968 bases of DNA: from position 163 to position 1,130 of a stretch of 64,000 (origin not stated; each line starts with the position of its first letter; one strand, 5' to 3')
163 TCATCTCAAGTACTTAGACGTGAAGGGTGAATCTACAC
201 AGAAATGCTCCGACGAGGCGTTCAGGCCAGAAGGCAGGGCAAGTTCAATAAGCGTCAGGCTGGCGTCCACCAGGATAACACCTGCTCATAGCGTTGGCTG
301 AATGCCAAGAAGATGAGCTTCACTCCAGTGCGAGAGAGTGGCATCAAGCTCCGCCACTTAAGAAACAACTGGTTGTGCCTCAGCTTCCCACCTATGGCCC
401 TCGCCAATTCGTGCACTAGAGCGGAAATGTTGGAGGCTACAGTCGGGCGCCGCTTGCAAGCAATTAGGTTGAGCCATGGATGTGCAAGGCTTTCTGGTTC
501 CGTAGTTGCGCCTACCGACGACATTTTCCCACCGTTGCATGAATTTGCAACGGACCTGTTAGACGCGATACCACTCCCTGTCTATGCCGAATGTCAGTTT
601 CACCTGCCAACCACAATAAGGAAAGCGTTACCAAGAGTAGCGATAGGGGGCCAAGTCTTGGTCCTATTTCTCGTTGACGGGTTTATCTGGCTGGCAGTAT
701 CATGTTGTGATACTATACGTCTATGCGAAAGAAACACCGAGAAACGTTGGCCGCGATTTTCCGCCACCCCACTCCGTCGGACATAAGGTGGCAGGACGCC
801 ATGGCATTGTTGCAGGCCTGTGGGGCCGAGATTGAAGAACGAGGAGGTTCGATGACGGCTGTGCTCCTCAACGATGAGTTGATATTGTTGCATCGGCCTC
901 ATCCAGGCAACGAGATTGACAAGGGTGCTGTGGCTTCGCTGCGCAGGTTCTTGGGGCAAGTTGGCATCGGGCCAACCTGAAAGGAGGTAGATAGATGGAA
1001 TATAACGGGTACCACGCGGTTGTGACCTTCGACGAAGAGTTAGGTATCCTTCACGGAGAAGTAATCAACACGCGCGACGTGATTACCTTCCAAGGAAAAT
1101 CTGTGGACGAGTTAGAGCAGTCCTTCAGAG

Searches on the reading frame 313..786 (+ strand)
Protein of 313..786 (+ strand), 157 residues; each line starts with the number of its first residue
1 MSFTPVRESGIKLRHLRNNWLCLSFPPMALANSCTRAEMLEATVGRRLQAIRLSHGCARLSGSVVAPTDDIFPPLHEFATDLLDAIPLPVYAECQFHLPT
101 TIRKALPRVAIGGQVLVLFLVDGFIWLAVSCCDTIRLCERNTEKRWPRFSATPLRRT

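Call 67: search_protein_families(library=pfam, proteins=[window:313-786:+], max_evalue=0.01)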
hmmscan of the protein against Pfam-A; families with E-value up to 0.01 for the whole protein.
window:313-786:+ (157 aa): 0 families

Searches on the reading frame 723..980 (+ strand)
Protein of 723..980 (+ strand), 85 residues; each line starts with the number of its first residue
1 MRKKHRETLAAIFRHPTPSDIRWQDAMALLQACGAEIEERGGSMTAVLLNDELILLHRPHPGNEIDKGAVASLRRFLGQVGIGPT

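Call 3: search_protein_families(library=pfam, proteins=[window:723-980:+], max_evalue=0.1)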
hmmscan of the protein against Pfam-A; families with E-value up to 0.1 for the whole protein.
window:723-980:+ (85 aa): 2 families
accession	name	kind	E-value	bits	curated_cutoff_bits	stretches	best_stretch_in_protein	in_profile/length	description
PF07927.17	HicA_toxin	-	7.3e-08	32.8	27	1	23-79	1-55/58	HicA toxin of bacterial toxin-antitoxin,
PF17853.6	GGDEF_2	-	0.058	14.1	24.5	1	10-84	25-95/116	GGDEF-like domain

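Call 5: search_protein_families(library=ncbifam, proteins=[window:723-980:+], max_evalue=0.01)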
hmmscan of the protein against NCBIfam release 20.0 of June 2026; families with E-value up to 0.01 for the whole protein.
window:723-980:+ (85 aa): 0 families

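Call 6: search_protein_families(library=padloc, proteins=[window:723-980:+], max_evalue=0.01)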
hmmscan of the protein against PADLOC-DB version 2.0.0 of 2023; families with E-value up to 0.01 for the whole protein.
window:723-980:+ (85 aa): 0 families

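Call 29: search_solved_structures(query=window:723-980:+, max_evalue=1, show_alignments=3)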
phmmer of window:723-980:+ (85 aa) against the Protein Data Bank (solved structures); distinct sequences matched with E-value up to 1: 0.

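Call 47: search_solved_structures(query=A4, max_evalue=10, show_alignments=4)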
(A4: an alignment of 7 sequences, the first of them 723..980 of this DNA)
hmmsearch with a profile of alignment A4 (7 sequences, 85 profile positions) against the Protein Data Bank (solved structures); distinct sequences matched with E-value up to 10: 1.
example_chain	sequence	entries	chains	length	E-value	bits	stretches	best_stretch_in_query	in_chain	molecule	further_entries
6vme_C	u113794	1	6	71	0.017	18.5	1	19-53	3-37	Vacuolar protein sorting-associated protein 37B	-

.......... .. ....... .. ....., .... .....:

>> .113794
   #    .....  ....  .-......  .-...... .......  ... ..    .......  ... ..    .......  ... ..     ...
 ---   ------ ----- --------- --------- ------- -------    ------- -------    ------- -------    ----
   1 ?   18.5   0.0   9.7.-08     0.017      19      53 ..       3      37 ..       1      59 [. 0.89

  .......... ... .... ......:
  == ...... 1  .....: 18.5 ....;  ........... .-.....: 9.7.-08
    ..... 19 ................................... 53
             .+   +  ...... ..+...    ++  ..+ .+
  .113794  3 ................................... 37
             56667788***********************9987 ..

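Call 48: search_protein_families(library=phrogs, proteins=[window:723-980:+], max_evalue=0.01)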
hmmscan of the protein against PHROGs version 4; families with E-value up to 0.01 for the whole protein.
window:723-980:+ (85 aa): 1 family
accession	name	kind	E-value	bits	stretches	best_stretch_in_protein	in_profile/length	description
phrog_8887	-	moron, auxiliary metabolic gene and host takeover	1.2e-19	70.8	1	4-83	3-84/85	toxin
